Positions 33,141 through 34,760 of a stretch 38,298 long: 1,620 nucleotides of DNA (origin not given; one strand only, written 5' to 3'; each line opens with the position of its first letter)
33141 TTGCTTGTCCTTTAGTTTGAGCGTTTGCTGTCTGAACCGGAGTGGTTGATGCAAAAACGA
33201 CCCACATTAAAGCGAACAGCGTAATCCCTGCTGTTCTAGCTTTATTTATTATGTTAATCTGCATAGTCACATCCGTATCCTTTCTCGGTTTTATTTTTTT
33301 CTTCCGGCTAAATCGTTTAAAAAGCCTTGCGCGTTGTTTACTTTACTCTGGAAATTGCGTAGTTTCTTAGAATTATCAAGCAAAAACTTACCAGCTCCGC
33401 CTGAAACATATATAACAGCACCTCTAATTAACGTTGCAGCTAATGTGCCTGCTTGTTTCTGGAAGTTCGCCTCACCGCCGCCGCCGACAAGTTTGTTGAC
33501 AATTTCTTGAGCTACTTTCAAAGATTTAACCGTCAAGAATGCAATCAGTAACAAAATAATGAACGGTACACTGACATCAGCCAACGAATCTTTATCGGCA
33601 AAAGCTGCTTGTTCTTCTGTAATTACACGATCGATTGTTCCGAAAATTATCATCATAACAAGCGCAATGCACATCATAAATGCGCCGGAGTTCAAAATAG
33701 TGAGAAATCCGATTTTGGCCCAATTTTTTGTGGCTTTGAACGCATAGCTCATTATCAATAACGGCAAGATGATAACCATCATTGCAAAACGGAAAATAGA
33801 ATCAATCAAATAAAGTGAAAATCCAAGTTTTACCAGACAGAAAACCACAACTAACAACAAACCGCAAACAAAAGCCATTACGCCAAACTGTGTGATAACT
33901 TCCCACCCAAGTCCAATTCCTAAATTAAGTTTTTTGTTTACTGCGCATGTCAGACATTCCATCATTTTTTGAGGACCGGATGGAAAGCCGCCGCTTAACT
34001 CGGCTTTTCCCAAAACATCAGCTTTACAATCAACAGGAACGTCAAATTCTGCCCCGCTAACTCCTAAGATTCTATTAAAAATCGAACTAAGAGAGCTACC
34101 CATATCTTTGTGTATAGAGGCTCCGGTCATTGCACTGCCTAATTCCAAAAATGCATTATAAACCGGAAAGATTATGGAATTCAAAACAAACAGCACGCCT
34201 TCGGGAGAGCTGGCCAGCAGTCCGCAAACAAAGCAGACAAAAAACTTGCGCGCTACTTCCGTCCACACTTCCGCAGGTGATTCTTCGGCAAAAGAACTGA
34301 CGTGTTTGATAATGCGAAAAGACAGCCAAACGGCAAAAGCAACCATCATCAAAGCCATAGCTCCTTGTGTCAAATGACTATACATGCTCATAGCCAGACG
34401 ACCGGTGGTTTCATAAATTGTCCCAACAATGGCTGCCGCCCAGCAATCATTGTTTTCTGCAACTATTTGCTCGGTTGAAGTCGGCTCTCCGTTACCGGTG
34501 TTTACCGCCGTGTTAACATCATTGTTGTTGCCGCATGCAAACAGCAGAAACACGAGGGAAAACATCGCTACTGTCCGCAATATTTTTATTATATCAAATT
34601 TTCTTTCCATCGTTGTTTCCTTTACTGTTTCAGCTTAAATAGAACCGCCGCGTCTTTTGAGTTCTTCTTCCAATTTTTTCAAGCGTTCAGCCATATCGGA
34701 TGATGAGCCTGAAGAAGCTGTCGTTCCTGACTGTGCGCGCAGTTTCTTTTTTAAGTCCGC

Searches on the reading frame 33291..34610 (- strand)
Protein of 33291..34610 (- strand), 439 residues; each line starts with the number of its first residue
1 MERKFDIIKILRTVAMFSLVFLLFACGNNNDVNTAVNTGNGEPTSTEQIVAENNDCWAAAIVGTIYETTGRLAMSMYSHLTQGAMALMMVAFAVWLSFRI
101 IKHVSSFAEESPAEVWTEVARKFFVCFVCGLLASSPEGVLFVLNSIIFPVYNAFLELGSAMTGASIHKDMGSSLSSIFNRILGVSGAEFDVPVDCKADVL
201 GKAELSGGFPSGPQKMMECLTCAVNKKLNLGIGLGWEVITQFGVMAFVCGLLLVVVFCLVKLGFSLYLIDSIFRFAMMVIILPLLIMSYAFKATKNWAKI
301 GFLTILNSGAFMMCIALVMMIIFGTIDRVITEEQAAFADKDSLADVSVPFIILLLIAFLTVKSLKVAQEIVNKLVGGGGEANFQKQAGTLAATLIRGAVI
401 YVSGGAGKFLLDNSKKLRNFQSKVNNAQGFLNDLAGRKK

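Call 5: search_protein_families(library=pfam, proteins=[window:33291-34610:-], max_evalue=0.01)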
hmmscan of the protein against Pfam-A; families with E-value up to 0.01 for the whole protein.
window:33291-34610:- (439 aa): 1 family
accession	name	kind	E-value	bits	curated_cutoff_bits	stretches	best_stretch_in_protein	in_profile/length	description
PF04610.19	TrbL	-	1.7e-06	28.4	25.9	1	236-361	84-213/215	TrbL/VirB6 plasmid conjugal transfer protein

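Call 8: search_protein_families(library=ncbifam, proteins=[window:33291-34610:-], max_evalue=0.01)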
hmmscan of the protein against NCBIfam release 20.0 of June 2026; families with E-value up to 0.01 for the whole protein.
window:33291-34610:- (439 aa): 0 families
